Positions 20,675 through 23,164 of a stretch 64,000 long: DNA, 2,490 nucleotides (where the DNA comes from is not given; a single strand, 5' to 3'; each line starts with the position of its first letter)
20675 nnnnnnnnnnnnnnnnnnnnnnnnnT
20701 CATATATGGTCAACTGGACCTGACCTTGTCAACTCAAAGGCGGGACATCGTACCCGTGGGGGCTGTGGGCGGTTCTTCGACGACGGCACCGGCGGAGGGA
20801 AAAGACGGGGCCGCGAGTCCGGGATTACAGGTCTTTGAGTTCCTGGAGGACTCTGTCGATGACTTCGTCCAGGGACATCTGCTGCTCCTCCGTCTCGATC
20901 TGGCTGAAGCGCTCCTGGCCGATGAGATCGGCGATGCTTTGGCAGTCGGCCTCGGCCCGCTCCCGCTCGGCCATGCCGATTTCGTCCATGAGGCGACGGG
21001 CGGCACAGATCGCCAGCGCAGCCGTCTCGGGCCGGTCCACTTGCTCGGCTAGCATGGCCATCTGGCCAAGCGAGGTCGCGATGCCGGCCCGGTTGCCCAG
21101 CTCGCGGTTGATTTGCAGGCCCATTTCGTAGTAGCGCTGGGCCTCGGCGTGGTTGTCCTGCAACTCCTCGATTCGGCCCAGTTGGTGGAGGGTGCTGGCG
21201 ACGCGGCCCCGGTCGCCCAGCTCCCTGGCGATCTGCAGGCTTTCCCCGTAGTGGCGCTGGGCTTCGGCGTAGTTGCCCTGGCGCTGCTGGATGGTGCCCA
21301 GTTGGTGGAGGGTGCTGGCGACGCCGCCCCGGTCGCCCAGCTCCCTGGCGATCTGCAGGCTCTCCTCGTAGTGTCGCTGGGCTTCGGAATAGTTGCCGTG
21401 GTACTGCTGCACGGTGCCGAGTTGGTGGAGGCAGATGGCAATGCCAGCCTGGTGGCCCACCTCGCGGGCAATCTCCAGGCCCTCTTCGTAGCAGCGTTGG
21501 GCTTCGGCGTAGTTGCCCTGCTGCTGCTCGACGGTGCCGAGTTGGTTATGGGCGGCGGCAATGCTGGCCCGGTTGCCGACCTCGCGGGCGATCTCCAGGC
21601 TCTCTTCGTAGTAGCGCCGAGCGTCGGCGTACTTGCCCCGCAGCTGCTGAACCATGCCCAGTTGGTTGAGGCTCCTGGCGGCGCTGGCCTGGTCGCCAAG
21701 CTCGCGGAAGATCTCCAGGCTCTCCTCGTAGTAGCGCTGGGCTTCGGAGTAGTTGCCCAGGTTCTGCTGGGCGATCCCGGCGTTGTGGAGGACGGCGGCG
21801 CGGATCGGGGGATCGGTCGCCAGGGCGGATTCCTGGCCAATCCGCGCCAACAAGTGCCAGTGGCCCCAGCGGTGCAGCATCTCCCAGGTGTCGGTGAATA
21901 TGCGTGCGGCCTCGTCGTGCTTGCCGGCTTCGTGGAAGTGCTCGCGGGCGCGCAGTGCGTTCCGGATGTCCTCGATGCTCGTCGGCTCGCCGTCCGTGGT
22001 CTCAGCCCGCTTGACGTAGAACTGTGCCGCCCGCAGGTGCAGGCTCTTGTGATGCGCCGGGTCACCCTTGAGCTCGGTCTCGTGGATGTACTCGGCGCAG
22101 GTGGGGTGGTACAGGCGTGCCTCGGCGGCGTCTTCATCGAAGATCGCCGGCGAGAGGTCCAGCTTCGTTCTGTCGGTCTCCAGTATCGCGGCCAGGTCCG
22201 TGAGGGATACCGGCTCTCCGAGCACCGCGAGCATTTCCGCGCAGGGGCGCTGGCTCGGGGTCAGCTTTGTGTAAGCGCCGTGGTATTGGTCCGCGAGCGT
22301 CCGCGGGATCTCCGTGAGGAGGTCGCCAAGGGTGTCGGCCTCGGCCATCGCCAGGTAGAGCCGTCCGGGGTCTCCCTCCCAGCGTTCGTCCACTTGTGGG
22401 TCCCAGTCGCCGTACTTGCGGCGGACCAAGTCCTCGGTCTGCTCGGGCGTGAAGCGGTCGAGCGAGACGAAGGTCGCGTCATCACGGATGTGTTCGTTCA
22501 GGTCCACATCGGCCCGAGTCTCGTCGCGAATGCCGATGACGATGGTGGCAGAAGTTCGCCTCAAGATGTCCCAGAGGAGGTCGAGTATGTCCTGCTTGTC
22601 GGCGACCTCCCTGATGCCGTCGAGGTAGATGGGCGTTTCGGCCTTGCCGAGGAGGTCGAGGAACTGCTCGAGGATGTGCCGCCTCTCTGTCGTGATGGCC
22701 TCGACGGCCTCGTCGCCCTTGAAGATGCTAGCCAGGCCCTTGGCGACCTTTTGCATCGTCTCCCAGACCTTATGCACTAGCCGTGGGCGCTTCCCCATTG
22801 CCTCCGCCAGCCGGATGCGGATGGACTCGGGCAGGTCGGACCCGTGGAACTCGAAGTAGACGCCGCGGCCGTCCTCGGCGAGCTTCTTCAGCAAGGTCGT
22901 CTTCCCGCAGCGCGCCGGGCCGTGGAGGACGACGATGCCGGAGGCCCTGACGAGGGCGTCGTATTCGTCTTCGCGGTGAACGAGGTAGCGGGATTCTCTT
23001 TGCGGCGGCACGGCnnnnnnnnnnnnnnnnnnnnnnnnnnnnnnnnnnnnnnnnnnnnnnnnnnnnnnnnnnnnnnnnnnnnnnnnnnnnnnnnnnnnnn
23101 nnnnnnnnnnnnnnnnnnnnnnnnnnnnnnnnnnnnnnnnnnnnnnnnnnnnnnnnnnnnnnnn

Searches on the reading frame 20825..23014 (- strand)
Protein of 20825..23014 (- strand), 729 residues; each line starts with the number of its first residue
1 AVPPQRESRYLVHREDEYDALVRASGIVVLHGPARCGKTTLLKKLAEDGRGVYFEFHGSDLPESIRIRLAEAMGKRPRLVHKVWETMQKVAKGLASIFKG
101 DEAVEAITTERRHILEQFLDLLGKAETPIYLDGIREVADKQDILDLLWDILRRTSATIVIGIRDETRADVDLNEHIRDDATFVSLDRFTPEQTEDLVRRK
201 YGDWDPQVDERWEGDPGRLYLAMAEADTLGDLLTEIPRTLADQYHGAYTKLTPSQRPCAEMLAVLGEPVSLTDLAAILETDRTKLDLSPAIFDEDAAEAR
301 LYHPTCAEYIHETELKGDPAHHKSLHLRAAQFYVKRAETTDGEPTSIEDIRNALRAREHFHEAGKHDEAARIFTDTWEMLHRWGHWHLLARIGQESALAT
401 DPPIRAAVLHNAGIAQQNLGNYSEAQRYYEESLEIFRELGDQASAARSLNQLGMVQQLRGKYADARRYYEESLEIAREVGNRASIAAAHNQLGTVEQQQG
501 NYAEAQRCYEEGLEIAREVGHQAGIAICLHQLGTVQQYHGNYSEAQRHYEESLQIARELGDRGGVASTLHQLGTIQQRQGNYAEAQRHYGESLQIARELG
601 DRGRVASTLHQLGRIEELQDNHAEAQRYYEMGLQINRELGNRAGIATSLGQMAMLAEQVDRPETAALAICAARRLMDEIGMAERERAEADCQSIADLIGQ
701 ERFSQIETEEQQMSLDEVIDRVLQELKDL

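Call 3: search_protein_families(library=pfam, proteins=[window:20825-23014:-], max_evalue=0.01)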
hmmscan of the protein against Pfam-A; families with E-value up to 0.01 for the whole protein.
window:20825-23014:- (729 aa): 28 families (the best 25 are shown)
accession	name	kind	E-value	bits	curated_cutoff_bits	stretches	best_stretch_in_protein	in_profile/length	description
PF13424.12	TPR_12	-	2.7e-52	175.3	30.1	4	485-558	2-77/77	Tetratricopeptide repeat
PF07719.23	TPR_2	-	9.8e-31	103.8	27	5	486-516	1-31/34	Tetratricopeptide repeat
PF13374.12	TPR_10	-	2.3e-30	104.1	27.5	6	446-479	2-35/42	Tetratricopeptide repeat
PF00515.34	TPR_1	-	4.3e-28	96.4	27.8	4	486-516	1-31/34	Tetratricopeptide repeat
PF13176.12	TPR_7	-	3.5e-22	77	27.9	2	568-602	1-35/36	Tetratricopeptide repeat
PF13181.12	TPR_8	-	3.3e-20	70.9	25.7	2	487-517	2-32/34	Tetratricopeptide repeat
PF24885.1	TPR_NPHP3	-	1.2e-12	48.2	100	1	481-596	94-213/239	Nephrocystin-3 TPR domain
PF17874.7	TPR_MalT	-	6.9e-11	42.4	45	2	403-525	37-161/336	MalT-like TPR region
PF12862.13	ANAPC5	-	5.3e-10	39.7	23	0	531-576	43-88/91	Anaphase-promoting complex subunit 5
PF13428.12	TPR_14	-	1.9e-08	34.6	23.5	0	487-515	2-30/44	Tetratricopeptide repeat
PF07721.20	TPR_4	-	3.6e-08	33.7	27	0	567-589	2-24/26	Tetratricopeptide repeat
PF13432.12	TPR_16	-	4e-07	30.8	32.7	0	412-476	3-61/65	Tetratricopeptide repeat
PF13401.12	AAA_22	-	8.2e-07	29.8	27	1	24-152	4-109/130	AAA domain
PF13174.12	TPR_6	-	8.4e-07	29.7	26.3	0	409-433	3-27/33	Tetratricopeptide repeat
PF14938.12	SNAP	-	1.7e-06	28.2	25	1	420-511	88-180/282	Soluble NSF attachment protein, SNAP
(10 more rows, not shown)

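Call 4: search_protein_families(library=padloc, proteins=[window:20825-23014:-], max_evalue=0.01)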
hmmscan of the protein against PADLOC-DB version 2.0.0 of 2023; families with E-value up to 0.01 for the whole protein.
window:20825-23014:- (729 aa): 6 families
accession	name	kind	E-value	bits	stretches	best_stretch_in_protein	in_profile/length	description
PDLC01169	TPR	-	3.5e-35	119.6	3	375-480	78-183/252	TPR repeats containing protein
PDLC01078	C3a156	-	2.3e-08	32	0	396-453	75-132/268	oxidoreductase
PDLC05012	PDC-S39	-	0.00014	18.7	0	405-457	218-270/615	-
PDLC04790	PDC-S01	-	0.0002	18.2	1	15-56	17-58/422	-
PDLC04140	mad8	-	0.0057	14.2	0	22-52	24-54/314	mads_8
PDLC04789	PDC-S01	-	0.0086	13.1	0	23-57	15-49/375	-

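Call 6: search_protein_families(library=ncbifam, proteins=[window:20825-23014:-], max_evalue=0.01)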
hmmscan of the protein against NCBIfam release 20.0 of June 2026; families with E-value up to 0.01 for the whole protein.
window:20825-23014:- (729 aa): 17 families
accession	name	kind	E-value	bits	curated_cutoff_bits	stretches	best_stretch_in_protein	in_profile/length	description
NF041717.1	HaaA_phane_TPR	equivalog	3.1e-41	141.4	1125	1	400-680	546-826/882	cyclophane-containing RiPP biosynthesis TPR protein HaaT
NF053520.1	HK_Porph_FimS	equivalog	3e-30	105.1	600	2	413-562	91-240/618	sensor histidine kinase FimS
NF053720.1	NsdA_fam_reg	subfamily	3.8e-21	76.1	75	5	460-523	215-278/432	NsdA family TPR-like regulatory protein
NF053617.1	SARPRegAfsRStmc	equivalog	5.9e-16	57.6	1430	1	432-683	722-973/986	SARP-family global regulator AfsR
NF002725.1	PRK02603.1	equivalog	1.7e-13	50.9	143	3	406-514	35-141/173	photosystem I assembly protein Ycf3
NF052312.1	T9SS_PorW_SprE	equivalog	5.5e-09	35.2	250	1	489-557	293-359/716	type IX secretion system periplasmic lipoprotein PorW/SprE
TIGR02917.1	PEP_TPR_lipo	equivalog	2.9e-08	32.1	312.2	1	442-551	461-558/899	XrtA/PEP-CTERM system TPR-repeat protein PrsT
TIGR02795.1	tol_pal_ybgF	equivalog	5.1e-07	30.3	90.1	0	413-471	46-101/119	tol-pal system protein YbgF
TIGR00540.1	TPR_hemY_coli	hypoth_equivalog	9.1e-07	28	142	0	444-511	324-384/385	heme biosynthesis-associated TPR protein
NF033762.1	social_mot_Tgl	equivalog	1.6e-06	27.6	225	1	406-514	31-128/252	social motility TPR repeat lipoprotein Tgl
NF033758.1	gliding_GltE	equivalog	2.5e-05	23.5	225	0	446-513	86-147/411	adventurous gliding motility TPR repeat lipoprotein GltE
TIGR02521.1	type_IV_pilW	equivalog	3.3e-05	23.5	154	0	481-638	26-167/234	type IV pilus biogenesis/stability protein PilW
NF053779.1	BT3442_fam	equivalog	5.4e-05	22.1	940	1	492-637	108-253/563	BT3442 family protein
NF047507.1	TPR_BatC_Lepto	exception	0.0002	20.9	175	0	498-598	36-128/214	TPR repeat-containing protein BatC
NF047371.1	FlcA_CTERM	equivalog_domain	0.0022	16.5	300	0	395-474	179-258/646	periplasmic flagellar collar protein FlcA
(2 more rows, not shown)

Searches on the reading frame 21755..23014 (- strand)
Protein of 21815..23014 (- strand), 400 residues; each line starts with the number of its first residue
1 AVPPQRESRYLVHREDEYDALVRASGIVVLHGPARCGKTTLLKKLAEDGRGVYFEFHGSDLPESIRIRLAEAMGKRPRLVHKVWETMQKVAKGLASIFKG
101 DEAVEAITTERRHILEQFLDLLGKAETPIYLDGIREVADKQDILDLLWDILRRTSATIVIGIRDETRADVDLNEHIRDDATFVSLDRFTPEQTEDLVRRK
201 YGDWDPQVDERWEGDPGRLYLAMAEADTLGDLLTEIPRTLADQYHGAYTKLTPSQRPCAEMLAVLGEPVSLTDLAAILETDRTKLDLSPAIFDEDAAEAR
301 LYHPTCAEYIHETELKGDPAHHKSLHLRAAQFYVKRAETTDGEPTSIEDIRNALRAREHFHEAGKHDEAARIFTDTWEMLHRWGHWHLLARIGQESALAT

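Call 9: find_homologous_proteins(query=window:21815-23014:-, max_evalue=0.001)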
Query window:21815-23014:- (400 aa): 4 proteins with E <= 0.001 among 8000 candidates.
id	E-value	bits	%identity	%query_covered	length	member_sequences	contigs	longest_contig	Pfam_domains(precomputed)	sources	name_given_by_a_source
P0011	1.5e-211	721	79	100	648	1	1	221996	PF10516.16,PF00515.35,PF13424.13,PF13176.13,PF24885.2,PF13401.13,PF13181.13,PF07719.24,PF13174.13,PF13374.13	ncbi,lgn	-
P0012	6.1e-202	689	78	100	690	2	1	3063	PF10516.16,PF17874.8,PF00515.35,PF13424.13,PF13176.13,PF24885.2,PF13401.13,PF13181.13,PF07719.24,PF13191.13,PF13374.13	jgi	-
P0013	6.5e-115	403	90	51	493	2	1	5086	PF07721.21,PF13431.13,PF07720.19,PF00515.35,PF13424.13,PF13176.13,PF24885.2,PF13181.13,PF07719.24,PF13174.13,PF13374.13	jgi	-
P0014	1.4e-61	227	45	64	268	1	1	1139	PF13401.13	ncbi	ncbi:unnamed protein product, partial [marine sediment metagenome]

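Call 10: find_encoding_contigs(protein=P0011, flank=10000, max_places=4)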
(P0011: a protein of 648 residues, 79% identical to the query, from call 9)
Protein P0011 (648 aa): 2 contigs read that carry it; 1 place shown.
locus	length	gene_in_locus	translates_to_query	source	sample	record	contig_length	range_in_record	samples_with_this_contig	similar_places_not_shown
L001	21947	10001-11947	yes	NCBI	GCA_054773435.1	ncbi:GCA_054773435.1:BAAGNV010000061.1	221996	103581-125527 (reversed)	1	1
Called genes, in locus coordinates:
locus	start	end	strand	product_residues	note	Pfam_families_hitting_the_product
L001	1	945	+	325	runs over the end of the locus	PF01336:tRNA_anti-codon, PF01966:HD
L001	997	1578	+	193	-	PF07638:Sigma70_ECF (weak), PF04542:Sigma70_r2, PF08281:Sigma70_r4_2, PF04545:Sigma70_r4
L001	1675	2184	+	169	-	PF13490:zf-HC2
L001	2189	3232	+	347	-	-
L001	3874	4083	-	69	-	-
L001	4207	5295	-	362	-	PF00535:Glycos_transf_2, PF13641:Glyco_tranf_2_3, PF13632:Glyco_trans_2_3 (weak)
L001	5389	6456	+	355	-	PF13715:CarbopepD_reg_2 (faint), PF13620:CarboxypepD_reg (weak)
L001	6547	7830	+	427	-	PF01041:DegT_DnrJ_EryC1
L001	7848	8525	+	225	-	PF06439:3keto-disac_hyd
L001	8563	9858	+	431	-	PF04230:PS_pyruv_trans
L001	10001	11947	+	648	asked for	PF13401:AAA_22 (faint), PF13174:TPR_6 (faint), PF13176:TPR_7 (faint), PF00515:TPR_1 (faint), PF07719:TPR_2 (faint), PF13424:TPR_12, PF13374:TPR_10 (weak), PF13424:TPR_12, +3 more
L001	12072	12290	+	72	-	-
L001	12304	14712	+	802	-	PF02638:GHL10, PF14871:GHL6 (weak)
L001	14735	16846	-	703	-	PF16586:DUF5060, PF13204:Apiosidase, PF07691:PA14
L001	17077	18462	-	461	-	-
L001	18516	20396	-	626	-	PF16126:DUF4838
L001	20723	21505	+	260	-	PF00106:adh_short, PF08659:KR, PF23441:SDR (weak), PF13561:adh_short_C2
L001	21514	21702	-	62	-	-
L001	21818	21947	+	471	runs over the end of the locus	PF00654:Voltage_CLC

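Call 11: find_encoding_contigs(protein=P0012, flank=10000, max_places=4)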
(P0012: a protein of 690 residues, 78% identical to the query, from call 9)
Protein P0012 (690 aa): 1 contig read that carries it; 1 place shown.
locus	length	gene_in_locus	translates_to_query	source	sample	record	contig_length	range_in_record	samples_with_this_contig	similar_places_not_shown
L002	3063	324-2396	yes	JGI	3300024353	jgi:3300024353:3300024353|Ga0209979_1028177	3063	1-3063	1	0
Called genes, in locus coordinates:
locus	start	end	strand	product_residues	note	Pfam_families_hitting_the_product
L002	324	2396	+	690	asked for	PF13191:AAA_16 (faint), PF13401:AAA_22 (weak), PF17874:TPR_MalT (faint), PF13176:TPR_7 (faint), PF07719:TPR_2 (faint), PF13424:TPR_12, PF13424:TPR_12, PF13424:TPR_12, +5 more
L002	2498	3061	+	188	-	?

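Call 12: find_encoding_contigs(protein=P0013, flank=10000, max_places=4)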
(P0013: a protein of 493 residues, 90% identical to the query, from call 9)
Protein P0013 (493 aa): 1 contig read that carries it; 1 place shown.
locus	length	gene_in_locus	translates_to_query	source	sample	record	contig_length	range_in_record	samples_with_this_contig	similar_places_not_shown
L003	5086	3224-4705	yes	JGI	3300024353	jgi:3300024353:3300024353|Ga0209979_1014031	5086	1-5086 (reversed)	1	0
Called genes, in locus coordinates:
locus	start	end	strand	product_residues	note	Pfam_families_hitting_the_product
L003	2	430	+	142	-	?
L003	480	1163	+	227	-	-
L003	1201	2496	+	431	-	PF04230:PS_pyruv_trans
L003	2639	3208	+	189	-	PF13191:AAA_16 (faint), PF13173:AAA_14 (faint), PF13401:AAA_22 (weak)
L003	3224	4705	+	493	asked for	PF07721:TPR_4 (faint), PF13431:TPR_17 (faint), PF24885:TPR_NPHP3 (faint), PF00515:TPR_1 (faint), PF13424:TPR_12, PF13176:TPR_7 (weak), PF13374:TPR_10 (weak), PF13424:TPR_12, +4 more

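Call 50: search_solved_structures(query=window:21815-23005:-, max_evalue=1, show_alignments=2)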
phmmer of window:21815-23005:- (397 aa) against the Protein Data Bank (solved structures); distinct sequences matched with E-value up to 1: 78 (the best 60 are shown).
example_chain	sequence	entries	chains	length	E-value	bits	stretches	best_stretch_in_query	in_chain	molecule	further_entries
5eqt_A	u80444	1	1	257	0.0054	19.1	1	25-96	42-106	Proteasome-activating nucleotidase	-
3whk_A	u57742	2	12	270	0.0071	18.8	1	25-120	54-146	Proteasome-activating nucleotidase, 26S protease regulatory subunit 6A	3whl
7swl_A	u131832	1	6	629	0.0072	18.7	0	24-44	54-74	Rix7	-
7t3i_A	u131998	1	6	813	0.0091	18.4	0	24-44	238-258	Rix7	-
6mat_A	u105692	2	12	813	0.0092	18.4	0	24-44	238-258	Rix7 mutant | Rix7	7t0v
6pdw_B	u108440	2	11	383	0.063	15.6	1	16-61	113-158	Membrane-spanning ATPase-like protein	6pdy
7wub_C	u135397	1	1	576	0.066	15.6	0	22-58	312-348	Transitional endoplasmic reticulum ATPase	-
7wub_D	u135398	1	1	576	0.068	15.5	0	22-58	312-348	Transitional endoplasmic reticulum ATPase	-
6pe0_F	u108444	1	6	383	0.069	15.5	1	16-61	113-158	Membrane-spanning ATPase-like protein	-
6mck_A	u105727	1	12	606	0.078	15.3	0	22-58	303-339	Transitional endoplasmic reticulum ATPase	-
9bji_A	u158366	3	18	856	0.085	15.2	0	12-60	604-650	Nuclear valosin-containing protein-like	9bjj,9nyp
9m4n_A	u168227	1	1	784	0.12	14.7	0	9-58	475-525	Cell division control protein 48 homolog A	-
9m3v_A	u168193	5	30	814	0.13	14.6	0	9-58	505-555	Cell division control protein 48 homolog A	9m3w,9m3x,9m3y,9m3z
7rlj_A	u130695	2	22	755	0.14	14.5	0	22-58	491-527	Transitional endoplasmic reticulum ATPase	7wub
8yka_A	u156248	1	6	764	0.15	14.4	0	22-58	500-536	Transitional endoplasmic reticulum ATPase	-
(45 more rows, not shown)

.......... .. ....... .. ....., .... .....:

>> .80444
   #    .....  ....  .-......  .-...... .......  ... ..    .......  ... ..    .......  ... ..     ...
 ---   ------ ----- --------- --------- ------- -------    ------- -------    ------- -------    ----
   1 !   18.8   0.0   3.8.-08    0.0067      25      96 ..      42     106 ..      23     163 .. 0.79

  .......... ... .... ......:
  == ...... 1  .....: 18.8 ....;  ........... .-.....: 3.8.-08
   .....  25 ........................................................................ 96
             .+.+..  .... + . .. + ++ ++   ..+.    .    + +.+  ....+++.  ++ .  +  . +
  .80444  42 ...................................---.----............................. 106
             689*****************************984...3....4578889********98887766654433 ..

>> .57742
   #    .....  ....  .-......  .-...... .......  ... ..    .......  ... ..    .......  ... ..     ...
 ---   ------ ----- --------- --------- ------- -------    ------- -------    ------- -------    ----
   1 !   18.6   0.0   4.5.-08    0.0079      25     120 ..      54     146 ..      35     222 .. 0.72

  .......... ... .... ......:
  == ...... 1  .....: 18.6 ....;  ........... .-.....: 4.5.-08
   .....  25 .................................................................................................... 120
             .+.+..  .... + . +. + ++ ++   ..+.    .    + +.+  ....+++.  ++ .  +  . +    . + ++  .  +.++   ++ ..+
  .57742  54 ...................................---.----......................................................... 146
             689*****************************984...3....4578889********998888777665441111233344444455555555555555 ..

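Call 59: predict_structure(alignment_id=A4)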
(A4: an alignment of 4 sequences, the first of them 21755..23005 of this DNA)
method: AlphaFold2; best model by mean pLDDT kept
length: 417 residues; sequences in the alignment: 4
mean_pLDDT: 52.5   pTM: 0.38
mean pLDDT of the five models: 52.5, 49.0, 48.4, 43.7, 42.9
residues with pLDDT >= 90: 0; 70-90: 69; 50-70: 172; < 50: 176
segments of 3 or more residues with pLDDT < 50: 1-10, 54-115, 118-120, 133-135, 222-313, 395-397
pLDDT, mean of each block of 10 residues (from residue 1): 30 60 71 67 65 47 37 33 36 37 37 47 65 51 57 71 62 63 69 63 56 59 42 38 39 39 33 32 28 35 39 57 69 59 63 73 77 73 63 53 60 55
secondary structure, 60 per line:
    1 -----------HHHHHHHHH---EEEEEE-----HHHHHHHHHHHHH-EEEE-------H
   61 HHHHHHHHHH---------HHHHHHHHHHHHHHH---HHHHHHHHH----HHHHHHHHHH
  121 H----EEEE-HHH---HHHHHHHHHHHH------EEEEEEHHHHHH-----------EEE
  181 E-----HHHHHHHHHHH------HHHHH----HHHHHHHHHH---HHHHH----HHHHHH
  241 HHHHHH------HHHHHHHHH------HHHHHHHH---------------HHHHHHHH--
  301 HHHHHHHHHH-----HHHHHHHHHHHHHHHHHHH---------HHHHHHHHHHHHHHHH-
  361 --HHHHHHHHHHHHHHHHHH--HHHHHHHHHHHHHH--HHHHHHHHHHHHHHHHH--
elements in order: H12-20 E24-29 H35-47 E49-52 H60-70 H80-94 H98-106 H111-121 E126-129 H137-148 E155-160 H161-166 E178-181 H187-197 H204-208 H213-222 H226-230 H235-246 H253-261 H268-275 H291-298 H301-310 H316-334 H344-359 H363-380 H383-396 H399-415
